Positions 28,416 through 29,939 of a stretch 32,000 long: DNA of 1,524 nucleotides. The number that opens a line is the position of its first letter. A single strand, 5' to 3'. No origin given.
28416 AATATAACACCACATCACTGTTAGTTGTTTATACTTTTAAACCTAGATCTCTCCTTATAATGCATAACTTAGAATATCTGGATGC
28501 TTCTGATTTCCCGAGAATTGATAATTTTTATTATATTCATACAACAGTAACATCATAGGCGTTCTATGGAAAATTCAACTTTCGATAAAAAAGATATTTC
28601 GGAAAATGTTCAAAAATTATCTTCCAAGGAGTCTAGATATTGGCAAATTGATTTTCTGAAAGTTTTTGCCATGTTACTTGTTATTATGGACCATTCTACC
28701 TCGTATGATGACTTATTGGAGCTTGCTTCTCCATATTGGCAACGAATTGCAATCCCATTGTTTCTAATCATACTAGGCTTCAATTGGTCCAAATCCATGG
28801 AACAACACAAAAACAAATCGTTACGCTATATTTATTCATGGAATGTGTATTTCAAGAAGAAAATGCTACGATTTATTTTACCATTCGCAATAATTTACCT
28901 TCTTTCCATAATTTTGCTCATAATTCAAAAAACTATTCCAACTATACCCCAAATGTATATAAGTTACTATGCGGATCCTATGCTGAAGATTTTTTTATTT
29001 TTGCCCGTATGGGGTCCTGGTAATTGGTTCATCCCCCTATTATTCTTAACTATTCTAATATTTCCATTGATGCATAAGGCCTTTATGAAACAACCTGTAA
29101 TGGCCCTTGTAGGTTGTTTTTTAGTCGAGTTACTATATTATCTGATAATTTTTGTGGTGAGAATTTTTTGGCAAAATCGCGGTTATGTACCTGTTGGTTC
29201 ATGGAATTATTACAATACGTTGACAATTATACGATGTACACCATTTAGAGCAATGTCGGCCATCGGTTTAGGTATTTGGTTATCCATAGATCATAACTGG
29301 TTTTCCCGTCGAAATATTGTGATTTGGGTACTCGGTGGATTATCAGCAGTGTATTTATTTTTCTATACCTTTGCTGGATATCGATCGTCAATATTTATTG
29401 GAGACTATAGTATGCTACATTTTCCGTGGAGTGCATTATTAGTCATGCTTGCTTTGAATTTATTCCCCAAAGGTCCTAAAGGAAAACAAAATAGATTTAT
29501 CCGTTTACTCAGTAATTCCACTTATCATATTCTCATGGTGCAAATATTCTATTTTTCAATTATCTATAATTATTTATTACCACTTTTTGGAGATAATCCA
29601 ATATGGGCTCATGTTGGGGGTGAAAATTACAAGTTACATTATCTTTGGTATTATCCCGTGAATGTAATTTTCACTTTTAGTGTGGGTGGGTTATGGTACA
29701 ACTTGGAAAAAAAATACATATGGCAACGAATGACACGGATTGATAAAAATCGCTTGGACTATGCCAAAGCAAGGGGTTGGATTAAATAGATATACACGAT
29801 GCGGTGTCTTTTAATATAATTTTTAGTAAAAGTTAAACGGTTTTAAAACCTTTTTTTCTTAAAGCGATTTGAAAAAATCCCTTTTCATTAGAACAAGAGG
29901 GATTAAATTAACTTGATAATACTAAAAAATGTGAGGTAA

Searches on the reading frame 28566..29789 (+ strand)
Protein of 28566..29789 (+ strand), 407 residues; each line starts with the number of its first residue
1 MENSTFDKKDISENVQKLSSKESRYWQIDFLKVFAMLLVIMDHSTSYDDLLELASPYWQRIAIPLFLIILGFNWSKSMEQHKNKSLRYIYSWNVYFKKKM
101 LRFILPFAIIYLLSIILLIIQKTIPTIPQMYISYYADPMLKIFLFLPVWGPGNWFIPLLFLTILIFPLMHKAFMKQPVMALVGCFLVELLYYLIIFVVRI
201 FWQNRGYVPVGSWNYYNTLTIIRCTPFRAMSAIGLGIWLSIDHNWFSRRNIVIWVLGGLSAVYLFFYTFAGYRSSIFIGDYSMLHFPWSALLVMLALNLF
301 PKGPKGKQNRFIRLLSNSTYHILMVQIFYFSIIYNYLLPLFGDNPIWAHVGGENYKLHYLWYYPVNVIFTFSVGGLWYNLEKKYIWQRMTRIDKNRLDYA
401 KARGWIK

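Call 14: search_protein_families(library=pfam, proteins=[window:28566-29789:+])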
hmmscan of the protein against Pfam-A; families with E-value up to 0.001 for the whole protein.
window:28566-29789:+ (407 aa): 2 families
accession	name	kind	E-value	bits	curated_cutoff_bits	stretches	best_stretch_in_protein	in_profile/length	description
PF01757.29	Acyl_transf_3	-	1.1e-18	67.8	31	1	27-371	3-318/326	Acyltransferase domain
PF05857.17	TraX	-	0.00015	22.2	25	1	29-89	3-62/217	TraX protein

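Call 16: search_protein_families(library=ncbifam, proteins=[window:28566-29789:+])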
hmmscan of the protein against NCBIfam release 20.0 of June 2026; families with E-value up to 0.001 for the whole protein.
window:28566-29789:+ (407 aa): 0 families
